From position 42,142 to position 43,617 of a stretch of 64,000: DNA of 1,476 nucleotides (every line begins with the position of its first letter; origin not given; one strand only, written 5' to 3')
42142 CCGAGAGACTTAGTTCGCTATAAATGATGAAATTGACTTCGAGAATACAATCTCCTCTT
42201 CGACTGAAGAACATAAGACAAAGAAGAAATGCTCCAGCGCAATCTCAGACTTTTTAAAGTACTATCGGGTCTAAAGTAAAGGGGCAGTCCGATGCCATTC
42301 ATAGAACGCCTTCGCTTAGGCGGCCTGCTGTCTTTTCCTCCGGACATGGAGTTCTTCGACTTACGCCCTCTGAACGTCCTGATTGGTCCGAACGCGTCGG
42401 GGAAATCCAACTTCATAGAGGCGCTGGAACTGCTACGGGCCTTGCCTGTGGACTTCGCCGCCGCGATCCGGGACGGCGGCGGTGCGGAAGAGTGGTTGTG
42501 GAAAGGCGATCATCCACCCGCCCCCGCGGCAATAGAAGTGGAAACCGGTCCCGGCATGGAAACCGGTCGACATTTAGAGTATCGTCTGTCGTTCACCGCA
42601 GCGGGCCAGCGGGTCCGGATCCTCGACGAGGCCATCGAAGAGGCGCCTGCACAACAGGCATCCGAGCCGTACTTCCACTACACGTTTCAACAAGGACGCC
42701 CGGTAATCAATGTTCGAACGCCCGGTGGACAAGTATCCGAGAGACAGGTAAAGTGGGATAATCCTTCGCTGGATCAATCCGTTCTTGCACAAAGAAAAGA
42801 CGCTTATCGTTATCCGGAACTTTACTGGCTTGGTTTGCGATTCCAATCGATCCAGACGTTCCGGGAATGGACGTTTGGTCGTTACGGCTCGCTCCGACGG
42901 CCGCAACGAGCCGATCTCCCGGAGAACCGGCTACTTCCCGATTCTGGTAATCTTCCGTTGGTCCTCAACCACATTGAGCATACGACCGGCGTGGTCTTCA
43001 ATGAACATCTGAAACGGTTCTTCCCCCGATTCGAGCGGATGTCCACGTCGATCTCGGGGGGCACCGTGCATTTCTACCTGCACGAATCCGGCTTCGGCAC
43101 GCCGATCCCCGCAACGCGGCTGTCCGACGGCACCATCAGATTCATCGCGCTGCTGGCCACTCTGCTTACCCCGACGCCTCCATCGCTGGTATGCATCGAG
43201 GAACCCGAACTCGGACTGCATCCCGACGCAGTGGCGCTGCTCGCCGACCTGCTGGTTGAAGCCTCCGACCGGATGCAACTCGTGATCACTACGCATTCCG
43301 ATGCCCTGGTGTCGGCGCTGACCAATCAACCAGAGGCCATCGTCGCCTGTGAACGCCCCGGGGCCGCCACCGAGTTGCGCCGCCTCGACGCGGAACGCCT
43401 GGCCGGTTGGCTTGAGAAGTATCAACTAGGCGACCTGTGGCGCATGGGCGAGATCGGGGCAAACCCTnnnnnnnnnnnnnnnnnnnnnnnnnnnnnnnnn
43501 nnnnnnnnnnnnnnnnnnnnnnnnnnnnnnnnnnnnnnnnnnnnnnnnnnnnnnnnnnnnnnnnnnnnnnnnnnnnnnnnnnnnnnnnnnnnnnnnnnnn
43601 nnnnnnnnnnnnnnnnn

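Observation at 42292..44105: AAA_21 ATPase + DUF4276 two-gene module (OLD/PARIS/Septu-like logic), translationally coupled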

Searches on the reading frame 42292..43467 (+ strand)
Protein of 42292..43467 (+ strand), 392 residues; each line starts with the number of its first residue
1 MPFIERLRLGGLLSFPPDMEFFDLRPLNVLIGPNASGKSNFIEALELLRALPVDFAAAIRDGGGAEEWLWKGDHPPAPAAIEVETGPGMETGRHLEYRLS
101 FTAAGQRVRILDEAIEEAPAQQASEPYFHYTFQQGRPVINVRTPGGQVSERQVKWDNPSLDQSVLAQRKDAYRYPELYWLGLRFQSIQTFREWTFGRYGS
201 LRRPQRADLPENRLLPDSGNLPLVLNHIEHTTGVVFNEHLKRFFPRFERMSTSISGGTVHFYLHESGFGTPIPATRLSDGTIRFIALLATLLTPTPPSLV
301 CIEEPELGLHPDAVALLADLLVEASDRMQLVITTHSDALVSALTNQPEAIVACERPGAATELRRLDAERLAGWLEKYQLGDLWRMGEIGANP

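Call 3: search_protein_families(library=pfam, proteins=[window:42292-43467:+], max_evalue=0.01)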
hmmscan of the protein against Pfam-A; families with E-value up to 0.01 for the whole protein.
window:42292-43467:+ (392 aa): 5 families
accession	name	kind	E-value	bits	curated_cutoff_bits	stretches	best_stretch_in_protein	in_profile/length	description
PF13304.12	AAA_21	-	1.3e-38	134.2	27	2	237-341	208-304/304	AAA domain, putative AbiEii toxin, Type IV TA system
PF13175.12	AAA_15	-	7.6e-17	62.4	32.1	2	238-340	266-374/374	AAA ATPase domain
PF02463.25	SMC_N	-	5.9e-09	36.1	40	1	4-45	2-44/220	RecF/RecN/SMC N terminal domain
PF11398.14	DUF2813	-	8.1e-06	25.9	21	0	299-343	286-328/372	Protein of unknown function (DUF2813)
PF13476.12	AAA_23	-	0.00098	20.2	27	1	7-47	2-41/201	AAA domain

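Call 4: search_protein_families(library=padloc, proteins=[window:42292-43467:+], max_evalue=0.01)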
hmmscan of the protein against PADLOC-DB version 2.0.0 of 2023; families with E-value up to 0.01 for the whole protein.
window:42292-43467:+ (392 aa): 118 families (the best 25 are shown)
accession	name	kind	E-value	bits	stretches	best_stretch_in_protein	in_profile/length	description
PDLC04177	HEC-01A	-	8.1e-151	500.5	1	3-391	4-391/393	-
PDLC04175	HEC-01A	-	2.2e-55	186.2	1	4-392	6-362/363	-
PDLC04178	HEC-01A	-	4.1e-46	155.8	1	22-388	25-380/399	-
PDLC04183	HEC-01A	-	3e-41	139.8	1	23-390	22-400/402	-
PDLC04182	HEC-01A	-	1.2e-39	134.5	1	23-386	29-398/406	-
PDLC02980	AriA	-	4.9e-37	126.5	1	27-340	1-303/304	-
PDLC04176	HEC-01A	-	1.9e-34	117.6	1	18-385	16-362/371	-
PDLC04184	HEC-01A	-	1.9e-30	104.3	2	121-349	158-400/464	-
PDLC04391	PDC-M07A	-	8.5e-30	102.1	2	269-388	276-401/412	-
PDLC04174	HEC-01A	-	2.7e-28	97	1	242-392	112-262/264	-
PDLC04393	PDC-M07A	-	1.7e-26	91.2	2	271-382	282-399/435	-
PDLC04180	HEC-01A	-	1.8e-26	91.2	2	267-365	245-346/382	-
PDLC04389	PDC-M07A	-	4.7e-26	89.8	2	257-382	270-417/443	-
PDLC04144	HEC-01B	-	8.9e-26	88.9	1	4-388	3-389/395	-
PDLC04392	PDC-M07A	-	6.4e-24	82.8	2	259-382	266-397/432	-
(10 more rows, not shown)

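Call 33: search_solved_structures(query=window:42292-43467:+, max_evalue=0.01)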
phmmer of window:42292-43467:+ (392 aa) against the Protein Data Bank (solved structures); distinct sequences matched with E-value up to 0.01: 5.
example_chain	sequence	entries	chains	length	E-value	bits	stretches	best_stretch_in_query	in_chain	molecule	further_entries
6p74_A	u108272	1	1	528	0.00023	23.6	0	299-349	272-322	Putative ATP-dependent endonuclease of the OLD family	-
6n9l_A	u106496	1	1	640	0.0014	21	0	263-335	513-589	UvrABC system protein A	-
3pih_A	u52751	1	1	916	0.0037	19.6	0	263-334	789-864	UvrABC system protein A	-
23or_B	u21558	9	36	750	0.0057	19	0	4-47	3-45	Retron Eco8 OLD nuclease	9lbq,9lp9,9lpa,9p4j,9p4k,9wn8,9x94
3zgx_A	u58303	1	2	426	0.0086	18.4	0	3-72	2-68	CHROMOSOME PARTITION PROTEIN SMC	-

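Call 35: find_homologous_proteins(query=window:42292-43467:+, max_evalue=0.001)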
Query window:42292-43467:+ (392 aa): 7984 proteins with E <= 0.001 among 8000 candidates; the best 120 are listed.
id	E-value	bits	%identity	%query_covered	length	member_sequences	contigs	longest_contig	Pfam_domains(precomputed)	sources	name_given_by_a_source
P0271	1.3e-261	886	99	100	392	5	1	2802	PF11398.15,PF13175.13,PF02463.26,PF13304.13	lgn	-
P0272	1.9e-240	816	90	100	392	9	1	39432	PF13175.13,PF02463.26,PF13304.13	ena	-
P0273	4.5e-230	782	87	100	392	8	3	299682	PF11398.15,PF13175.13,PF02463.26,PF13304.13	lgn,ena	-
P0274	1.4e-203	695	79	100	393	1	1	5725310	PF11398.15,PF13175.13,PF02463.26,PF13304.13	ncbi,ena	-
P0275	2.9e-203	693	80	100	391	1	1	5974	PF13175.13,PF02463.26,PF13304.13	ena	-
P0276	4.6e-202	689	79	100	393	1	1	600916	PF11398.15,PF13175.13,PF02463.26,PF13304.13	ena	-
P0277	8.2e-202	689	78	99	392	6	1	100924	PF11398.15,PF13175.13,PF02463.26,PF13304.13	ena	-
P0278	3.4e-201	687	79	100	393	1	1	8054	PF13175.13,PF02463.26,PF13304.13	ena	-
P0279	1.4e-200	685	79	100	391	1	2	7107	PF13175.13,PF02463.26,PF13304.13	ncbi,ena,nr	ncbi:MAG: AAA family ATPase [Gemmatimonadetes bacterium]|nr:AAA family ATPase [Gemmatimonadota bacte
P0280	2.3e-199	681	78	100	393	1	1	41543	PF13175.13,PF02463.26,PF13304.13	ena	-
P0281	2.4e-199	681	77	100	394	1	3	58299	PF13175.13,PF02463.26,PF13304.13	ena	-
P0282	2.9e-199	680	78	100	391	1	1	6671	PF13175.13,PF02463.26,PF13304.13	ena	-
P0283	4.0e-199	680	78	100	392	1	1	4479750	PF11398.15,PF13175.13,PF02463.26,PF13304.13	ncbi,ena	-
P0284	5.8e-199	679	78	100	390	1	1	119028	PF13175.13,PF02463.26,PF13304.13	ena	-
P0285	7.9e-199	679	78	99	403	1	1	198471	PF11398.15,PF13175.13,PF02463.26,PF13304.13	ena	-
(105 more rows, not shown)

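Call 67: predict_structure(alignment_id=A5)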
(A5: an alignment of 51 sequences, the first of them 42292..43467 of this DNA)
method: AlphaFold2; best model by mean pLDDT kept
length: 392 residues; sequences in the alignment: 51
mean_pLDDT: 82.0   pTM: 0.85
mean pLDDT of the five models: 82.0, 79.2, 78.9, 77.2, 75.7
residues with pLDDT >= 90: 160; 70-90: 158; 50-70: 56; < 50: 18
segments of 3 or more residues with pLDDT < 50: 196-198, 211-216, 386-392
pLDDT, mean of each block of 10 residues (from residue 1): 90 91 94 65 91 91 89 83 87 89 88 83 68 77 59 58 84 86 89 58 71 53 90 96 94 88 95 89 91 90 87 93 95 89 91 80 86 67 46 31
secondary structure, 60 per line:
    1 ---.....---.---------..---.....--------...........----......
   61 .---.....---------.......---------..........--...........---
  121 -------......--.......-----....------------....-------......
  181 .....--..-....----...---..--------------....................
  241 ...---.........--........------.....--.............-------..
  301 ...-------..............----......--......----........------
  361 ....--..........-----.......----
elements in order: E4-8 E27-31 H40-50 H55-61 H65-68 E79-85 E95-104 E107-117 E128-133 E136-142 E148-151 H164-167 H175-185 H191-194 H221-243 E247-255 E258-265 H279-291 E299-303 H311-324 E329-334 H337-342 E350-354 E361-364 H367-376 H382-388

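Call 72: fold_search(model_id=the predicted structure, library=pdb)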
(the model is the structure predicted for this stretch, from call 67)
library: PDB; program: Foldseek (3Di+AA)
matches with E <= 10: 716; with E <= 0.001: 188
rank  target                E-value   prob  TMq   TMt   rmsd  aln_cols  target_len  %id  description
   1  4i99_B                3.0e-11  1.00  0.56  0.66   6.7       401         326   16  Crystal structure of the SmcHead bound to the C-winged helix domain of ScpA (released 2013-01-30)
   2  4i99_A                3.9e-11  1.00  0.57  0.67   5.8       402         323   14  Crystal structure of the SmcHead bound to the C-winged helix domain of ScpA (released 2013-01-30)
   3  9nnb_D                1.0e-10  1.00  0.50  0.40   9.0       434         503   16  Cryo-EM structure of the Retron Ec78 complex, PtuA:PtuB:RT (4:2:1) (released 2025-10-08)
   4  9kjy_E                1.7e-10  1.00  0.46  0.37  12.1       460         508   15  Cryo-EM structure of the Retron-Eco7 complex (state 2) (released 2025-11-12)
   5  9nnh_C                1.9e-10  1.00  0.51  0.38  11.6       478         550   15  Cryo-EM structure of the Retron Ec78 complex, PtuA:PtuB:RT (4:2:2) (released 2025-10-08)
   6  9vhe_C                2.0e-10  1.00  0.45  0.51  10.2       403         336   15  cryoEM structure of retron-Eco7 complex (released 2025-12-31)
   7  9l7p_C                2.2e-10  1.00  0.48  0.47   9.2       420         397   15  Cryo-EM structure of retron Ec78 system complex (released 2025-12-10)
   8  9kk2_E                3.1e-10  1.00  0.43  0.34  13.9       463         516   14  Cryo-EM structure of the Retron-Eco7 complex (state 5) (released 2025-11-12)
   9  5xns_A                3.3e-10  1.00  0.53  0.52  14.5       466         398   12  Crystal structure of the Smc head domain with an extended coiled coil bound to the C-terminal domain of ScpA derived f (released 2017-08-02)
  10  9kjz_C                3.4e-10  1.00  0.50  0.39  11.6       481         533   14  Cryo-EM structure of the Retron-Eco7 complex (state 3) (released 2025-11-12)
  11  8rok_A                3.9e-10  1.00  0.50  0.52  10.4       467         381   12  Human cohesin SMC3-HD(EQ)/RAD21-N complex - ATP-Mg-bound conformation - Form 1 (released 2024-09-11)
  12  9kjx_E                4.1e-10  1.00  0.42  0.33  14.3       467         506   14  Cryo-EM structure of the Retron-Eco7 complex (state 1) (released 2025-11-12)
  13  9kjx_C                4.6e-10  1.00  0.48  0.36  12.9       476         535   14  Cryo-EM structure of the Retron-Eco7 complex (state 1) (released 2025-11-12)
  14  9n69_D                4.8e-10  1.00  0.43  0.40  12.9       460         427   14  Structure of the retron IA complex with HNH nuclease in the "down" orientation (released 2025-04-23)
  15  9e90_C                6.7e-10  1.00  0.42  0.36  12.0       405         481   12  Ec83 Retron PtuA/PtuB (2-1) complex bound to ATP (released 2025-07-02)
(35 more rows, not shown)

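Call 82: search_protein_families(library=ncbifam, proteins=[window:42292-43467:+], max_evalue=0.01)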
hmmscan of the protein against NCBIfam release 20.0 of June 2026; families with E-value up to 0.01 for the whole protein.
window:42292-43467:+ (392 aa): 11 families
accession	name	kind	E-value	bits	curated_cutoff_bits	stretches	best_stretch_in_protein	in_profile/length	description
NF047739.1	antiphage_MADS3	equivalog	2.7e-24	86.1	420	2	168-384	208-423/427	methylation-associated defense system AAA family ATPase MAD3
NF038234.1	retron_eff_Eco8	equivalog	1.5e-08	33.8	250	1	299-341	275-326/679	retron Eco8 family effector endonuclease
NF041760.1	PtuA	equivalog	6.6e-07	28.6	500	1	238-345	308-425/524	retron Ec78 anti-phage system effector ATPase PtuA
TIGR04435.1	restrict_AAA_1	hypoth_equivalog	2.2e-05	23.4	300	0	261-343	382-473/568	restriction system-associated AAA family ATPase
TIGR00611.2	recf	equivalog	3.6e-05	23.1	172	1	25-48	21-44/339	DNA replication/repair protein RecF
TIGR04521.1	ECF_ATPase_2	equivalog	0.00035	19.8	330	0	276-341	144-209/279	energy-coupling factor transporter ATPase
TIGR00972.1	3a0107s01c2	equivalog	0.0004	19.8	343.2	0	274-338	142-204/248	phosphate ABC transporter ATP-binding protein PstB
TIGR02169.1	SMC_prok_A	equivalog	0.0023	15.7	729.4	1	3-45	1-43/1165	chromosome segregation protein SMC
TIGR03411.1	urea_trans_UrtD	equivalog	0.0026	17.5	304.1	0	274-345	141-210/242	urea ABC transporter ATP-binding protein UrtD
NF040873.1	AztA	equivalog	0.0049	16.4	220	0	285-342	127-184/191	zinc ABC transporter ATP-binding protein AztA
TIGR02868.1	CydC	equivalog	0.0083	14.8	329.05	0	274-335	469-528/530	thiol reductant ABC exporter subunit CydC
